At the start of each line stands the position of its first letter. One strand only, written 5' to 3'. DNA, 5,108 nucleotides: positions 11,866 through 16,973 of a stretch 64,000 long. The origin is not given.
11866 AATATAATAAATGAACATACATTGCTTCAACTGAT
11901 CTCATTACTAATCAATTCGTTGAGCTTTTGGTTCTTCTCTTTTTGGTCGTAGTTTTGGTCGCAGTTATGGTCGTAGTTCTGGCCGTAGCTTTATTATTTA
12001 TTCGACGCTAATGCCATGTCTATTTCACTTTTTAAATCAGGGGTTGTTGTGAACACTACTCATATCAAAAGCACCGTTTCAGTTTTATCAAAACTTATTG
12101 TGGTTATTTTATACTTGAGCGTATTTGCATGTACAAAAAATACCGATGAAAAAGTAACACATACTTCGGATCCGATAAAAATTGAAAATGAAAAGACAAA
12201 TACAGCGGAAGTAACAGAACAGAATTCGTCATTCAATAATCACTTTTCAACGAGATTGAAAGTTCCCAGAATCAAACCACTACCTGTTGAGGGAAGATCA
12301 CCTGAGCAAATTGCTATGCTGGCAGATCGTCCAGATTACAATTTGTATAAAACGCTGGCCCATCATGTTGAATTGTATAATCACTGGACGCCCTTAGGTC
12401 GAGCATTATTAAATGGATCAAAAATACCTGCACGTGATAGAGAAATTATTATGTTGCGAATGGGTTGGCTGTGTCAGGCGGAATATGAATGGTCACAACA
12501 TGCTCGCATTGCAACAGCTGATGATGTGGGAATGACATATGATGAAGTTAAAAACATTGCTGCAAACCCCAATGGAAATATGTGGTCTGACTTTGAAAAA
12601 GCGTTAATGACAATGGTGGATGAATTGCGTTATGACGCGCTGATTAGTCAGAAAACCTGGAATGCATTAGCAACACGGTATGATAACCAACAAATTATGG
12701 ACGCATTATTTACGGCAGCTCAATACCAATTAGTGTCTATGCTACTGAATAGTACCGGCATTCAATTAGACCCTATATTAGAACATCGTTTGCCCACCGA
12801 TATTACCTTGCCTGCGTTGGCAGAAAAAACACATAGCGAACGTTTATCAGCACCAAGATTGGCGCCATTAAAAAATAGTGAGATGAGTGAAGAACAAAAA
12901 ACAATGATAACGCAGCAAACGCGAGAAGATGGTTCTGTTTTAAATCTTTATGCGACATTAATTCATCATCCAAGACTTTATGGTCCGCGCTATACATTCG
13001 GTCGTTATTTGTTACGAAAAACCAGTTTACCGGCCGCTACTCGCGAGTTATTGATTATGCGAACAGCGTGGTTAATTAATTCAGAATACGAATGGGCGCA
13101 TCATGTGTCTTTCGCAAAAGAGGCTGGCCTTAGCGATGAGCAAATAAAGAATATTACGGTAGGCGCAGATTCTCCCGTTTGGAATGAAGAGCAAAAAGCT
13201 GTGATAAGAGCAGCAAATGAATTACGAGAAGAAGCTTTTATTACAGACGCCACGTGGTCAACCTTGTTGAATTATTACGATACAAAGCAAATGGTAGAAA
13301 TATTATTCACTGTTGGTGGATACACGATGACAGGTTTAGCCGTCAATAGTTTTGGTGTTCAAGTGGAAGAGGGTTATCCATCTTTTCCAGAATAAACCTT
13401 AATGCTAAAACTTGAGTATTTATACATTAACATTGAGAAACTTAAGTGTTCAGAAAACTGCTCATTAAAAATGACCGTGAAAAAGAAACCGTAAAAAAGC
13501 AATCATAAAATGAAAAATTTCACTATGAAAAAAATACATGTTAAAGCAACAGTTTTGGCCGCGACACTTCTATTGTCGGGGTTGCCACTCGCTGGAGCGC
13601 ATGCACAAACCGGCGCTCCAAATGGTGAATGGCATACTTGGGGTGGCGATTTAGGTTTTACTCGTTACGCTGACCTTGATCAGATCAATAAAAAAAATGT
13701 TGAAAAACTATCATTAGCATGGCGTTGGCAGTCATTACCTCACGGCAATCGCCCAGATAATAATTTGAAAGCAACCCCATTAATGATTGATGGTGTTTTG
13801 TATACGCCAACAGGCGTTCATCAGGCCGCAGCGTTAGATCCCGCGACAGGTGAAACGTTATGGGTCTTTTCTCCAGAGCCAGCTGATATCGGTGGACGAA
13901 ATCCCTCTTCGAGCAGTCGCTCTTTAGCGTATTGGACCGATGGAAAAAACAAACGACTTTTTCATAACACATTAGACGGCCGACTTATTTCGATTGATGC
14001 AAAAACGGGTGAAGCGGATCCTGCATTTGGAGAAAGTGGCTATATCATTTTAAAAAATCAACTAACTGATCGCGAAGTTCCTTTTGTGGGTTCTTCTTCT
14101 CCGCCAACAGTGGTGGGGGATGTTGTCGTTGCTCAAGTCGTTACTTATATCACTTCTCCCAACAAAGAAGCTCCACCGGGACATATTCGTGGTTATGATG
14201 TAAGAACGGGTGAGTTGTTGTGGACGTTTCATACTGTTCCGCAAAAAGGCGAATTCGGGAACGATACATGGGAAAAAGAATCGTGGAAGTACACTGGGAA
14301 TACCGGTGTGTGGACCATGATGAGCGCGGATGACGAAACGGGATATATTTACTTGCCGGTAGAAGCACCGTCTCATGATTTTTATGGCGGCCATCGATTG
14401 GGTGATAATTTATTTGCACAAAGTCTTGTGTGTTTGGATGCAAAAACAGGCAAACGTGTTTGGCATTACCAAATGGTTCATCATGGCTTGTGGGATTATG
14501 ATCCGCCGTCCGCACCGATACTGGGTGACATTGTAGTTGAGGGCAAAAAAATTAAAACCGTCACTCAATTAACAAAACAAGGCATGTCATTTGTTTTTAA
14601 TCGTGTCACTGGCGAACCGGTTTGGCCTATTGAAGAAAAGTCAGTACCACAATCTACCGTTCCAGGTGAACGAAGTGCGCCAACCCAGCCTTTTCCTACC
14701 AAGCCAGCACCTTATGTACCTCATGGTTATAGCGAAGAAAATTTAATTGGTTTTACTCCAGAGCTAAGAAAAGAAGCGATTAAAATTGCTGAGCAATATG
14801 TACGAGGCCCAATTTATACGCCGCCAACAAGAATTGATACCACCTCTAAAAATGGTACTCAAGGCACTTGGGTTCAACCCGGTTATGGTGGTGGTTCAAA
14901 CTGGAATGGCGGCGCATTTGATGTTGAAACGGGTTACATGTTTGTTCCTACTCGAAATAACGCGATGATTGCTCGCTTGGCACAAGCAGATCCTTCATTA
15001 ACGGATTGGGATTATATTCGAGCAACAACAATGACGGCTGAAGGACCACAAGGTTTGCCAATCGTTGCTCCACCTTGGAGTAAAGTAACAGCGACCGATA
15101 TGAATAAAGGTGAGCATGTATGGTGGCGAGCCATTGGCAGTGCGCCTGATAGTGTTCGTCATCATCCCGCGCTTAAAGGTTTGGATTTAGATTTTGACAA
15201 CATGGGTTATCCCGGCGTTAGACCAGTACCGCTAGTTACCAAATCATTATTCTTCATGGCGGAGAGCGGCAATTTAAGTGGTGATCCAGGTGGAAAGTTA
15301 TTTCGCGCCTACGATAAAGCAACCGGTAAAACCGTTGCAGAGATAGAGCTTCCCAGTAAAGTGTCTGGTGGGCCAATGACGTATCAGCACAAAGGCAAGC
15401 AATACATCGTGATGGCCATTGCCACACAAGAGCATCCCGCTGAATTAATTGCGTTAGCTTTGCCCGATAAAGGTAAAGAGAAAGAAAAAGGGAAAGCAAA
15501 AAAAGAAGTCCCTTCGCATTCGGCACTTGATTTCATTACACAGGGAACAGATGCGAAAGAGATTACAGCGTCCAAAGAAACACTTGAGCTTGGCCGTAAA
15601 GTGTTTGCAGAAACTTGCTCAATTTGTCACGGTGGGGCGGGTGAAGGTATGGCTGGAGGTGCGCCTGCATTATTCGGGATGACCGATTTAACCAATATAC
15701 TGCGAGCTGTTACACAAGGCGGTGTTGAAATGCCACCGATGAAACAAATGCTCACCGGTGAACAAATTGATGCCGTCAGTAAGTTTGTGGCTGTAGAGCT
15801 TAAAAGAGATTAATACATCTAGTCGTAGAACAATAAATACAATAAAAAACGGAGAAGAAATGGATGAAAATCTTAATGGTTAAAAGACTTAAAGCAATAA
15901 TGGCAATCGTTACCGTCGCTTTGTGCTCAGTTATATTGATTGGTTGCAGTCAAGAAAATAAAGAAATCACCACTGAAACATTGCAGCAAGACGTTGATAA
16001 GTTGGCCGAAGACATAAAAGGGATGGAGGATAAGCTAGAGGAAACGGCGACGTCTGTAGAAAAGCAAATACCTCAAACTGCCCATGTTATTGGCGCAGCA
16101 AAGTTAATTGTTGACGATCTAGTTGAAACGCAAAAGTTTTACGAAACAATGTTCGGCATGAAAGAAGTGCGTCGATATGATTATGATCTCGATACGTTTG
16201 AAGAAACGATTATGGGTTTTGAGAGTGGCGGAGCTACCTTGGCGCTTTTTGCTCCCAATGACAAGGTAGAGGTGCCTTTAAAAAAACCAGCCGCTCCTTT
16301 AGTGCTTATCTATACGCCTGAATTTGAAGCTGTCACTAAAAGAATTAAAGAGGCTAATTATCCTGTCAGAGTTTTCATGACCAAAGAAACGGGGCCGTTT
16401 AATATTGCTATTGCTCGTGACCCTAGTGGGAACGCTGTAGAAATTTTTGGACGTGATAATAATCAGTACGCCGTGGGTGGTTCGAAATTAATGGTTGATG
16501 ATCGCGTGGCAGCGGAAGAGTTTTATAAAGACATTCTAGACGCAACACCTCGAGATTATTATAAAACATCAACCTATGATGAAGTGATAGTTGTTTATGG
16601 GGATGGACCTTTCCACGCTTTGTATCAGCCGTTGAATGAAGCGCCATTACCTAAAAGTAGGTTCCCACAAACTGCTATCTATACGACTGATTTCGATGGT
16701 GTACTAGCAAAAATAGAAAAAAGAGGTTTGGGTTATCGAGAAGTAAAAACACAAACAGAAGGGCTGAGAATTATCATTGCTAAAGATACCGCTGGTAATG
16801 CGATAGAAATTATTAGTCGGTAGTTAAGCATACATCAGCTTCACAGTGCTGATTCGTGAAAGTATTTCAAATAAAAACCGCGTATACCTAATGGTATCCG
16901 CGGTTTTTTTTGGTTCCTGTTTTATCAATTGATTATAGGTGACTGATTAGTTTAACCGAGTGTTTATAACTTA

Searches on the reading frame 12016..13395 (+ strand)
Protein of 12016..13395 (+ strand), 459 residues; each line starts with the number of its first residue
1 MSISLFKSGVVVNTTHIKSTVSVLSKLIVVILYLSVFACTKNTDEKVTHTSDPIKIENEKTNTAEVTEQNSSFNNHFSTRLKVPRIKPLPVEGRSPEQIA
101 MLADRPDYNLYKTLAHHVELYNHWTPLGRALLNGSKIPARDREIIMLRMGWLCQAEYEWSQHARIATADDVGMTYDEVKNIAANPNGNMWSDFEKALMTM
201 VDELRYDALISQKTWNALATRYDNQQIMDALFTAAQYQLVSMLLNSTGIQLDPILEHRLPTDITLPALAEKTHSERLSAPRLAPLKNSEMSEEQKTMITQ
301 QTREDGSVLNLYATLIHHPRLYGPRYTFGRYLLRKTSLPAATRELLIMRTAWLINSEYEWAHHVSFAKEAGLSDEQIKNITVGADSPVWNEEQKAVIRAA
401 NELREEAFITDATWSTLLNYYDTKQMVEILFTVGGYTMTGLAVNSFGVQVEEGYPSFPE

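Call 61: search_protein_families(library=pfam, proteins=[window:12016-13395:+], max_evalue=0.001)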
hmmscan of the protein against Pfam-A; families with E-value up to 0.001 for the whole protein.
window:12016-13395:+ (459 aa): 1 family
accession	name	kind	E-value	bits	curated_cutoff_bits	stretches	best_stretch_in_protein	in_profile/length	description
PF02627.25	CMD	-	4.2e-20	72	23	2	327-402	9-84/84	Carboxymuconolactone decarboxylase family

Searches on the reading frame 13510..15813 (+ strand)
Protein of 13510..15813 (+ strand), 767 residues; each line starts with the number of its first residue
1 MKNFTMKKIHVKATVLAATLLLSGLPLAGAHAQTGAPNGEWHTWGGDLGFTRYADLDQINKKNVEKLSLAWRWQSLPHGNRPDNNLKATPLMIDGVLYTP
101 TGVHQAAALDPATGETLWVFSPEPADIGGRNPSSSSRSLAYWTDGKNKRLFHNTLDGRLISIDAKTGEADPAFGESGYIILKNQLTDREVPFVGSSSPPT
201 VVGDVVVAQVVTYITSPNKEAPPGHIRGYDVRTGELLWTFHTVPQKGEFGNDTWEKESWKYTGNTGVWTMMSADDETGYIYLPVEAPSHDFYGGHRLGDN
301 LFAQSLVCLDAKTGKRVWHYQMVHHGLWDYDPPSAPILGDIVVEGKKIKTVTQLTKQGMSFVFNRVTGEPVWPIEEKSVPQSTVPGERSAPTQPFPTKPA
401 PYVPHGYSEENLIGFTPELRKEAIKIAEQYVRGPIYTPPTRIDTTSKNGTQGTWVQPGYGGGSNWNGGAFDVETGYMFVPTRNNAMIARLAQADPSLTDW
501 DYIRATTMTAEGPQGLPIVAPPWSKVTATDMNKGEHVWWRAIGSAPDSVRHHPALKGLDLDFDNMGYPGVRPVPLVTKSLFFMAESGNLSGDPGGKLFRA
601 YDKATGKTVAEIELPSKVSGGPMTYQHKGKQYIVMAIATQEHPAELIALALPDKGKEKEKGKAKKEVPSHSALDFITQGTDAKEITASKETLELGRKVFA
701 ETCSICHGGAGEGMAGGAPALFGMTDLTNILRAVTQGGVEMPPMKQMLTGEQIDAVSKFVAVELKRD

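Call 18: search_protein_families(library=pfam, proteins=[window:13510-15813:+], max_evalue=0.001)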
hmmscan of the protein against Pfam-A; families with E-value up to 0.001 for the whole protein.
window:13510-15813:+ (767 aa): 4 families
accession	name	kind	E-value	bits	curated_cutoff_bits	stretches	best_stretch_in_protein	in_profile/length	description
PF01011.28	PQQ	-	1.5e-183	612.2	26.7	1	41-633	1-595/595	Glucose/ethanol/alcohol dehydrogenase, beta-propeller domain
PF13360.13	PQQ_2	-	2.4e-14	54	27.6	2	107-242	6-100/233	Outer membrane protein assembly factor BamB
PF13442.11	Cytochrome_CBB3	-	4.2e-10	40.3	27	1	692-760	3-68/68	Cytochrome C oxidase, cbb3-type, subunit III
PF00034.26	Cytochrom_C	-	6e-06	27.9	21.3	1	693-727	2-36/90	Cytochrome c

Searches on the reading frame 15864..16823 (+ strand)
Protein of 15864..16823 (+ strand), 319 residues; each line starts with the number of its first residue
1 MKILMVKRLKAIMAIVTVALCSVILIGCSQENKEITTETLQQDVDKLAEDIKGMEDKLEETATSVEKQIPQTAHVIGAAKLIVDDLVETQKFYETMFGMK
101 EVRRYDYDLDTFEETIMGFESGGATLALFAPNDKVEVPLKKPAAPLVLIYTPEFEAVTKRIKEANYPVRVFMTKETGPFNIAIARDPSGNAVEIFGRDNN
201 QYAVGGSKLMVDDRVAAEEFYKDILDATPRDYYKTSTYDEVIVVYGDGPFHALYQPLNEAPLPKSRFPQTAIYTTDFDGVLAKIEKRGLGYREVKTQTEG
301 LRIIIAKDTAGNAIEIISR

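Call 18: search_protein_families(library=pfam, proteins=[window:15864-16823:+], max_evalue=0.001)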
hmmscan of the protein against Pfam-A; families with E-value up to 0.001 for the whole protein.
window:15864-16823:+ (319 aa): 2 families
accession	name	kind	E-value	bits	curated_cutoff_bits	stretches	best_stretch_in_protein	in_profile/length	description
PF00903.31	Glyoxalase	-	3.7e-19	69.7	20.6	2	78-194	4-121/121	Glyoxalase/Bleomycin resistance protein/Dioxygenase superfamily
PF13669.12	Glyoxalase_4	-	3.9e-09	37.2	27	0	209-290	5-92/109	Glyoxalase/Bleomycin resistance protein/Dioxygenase superfamily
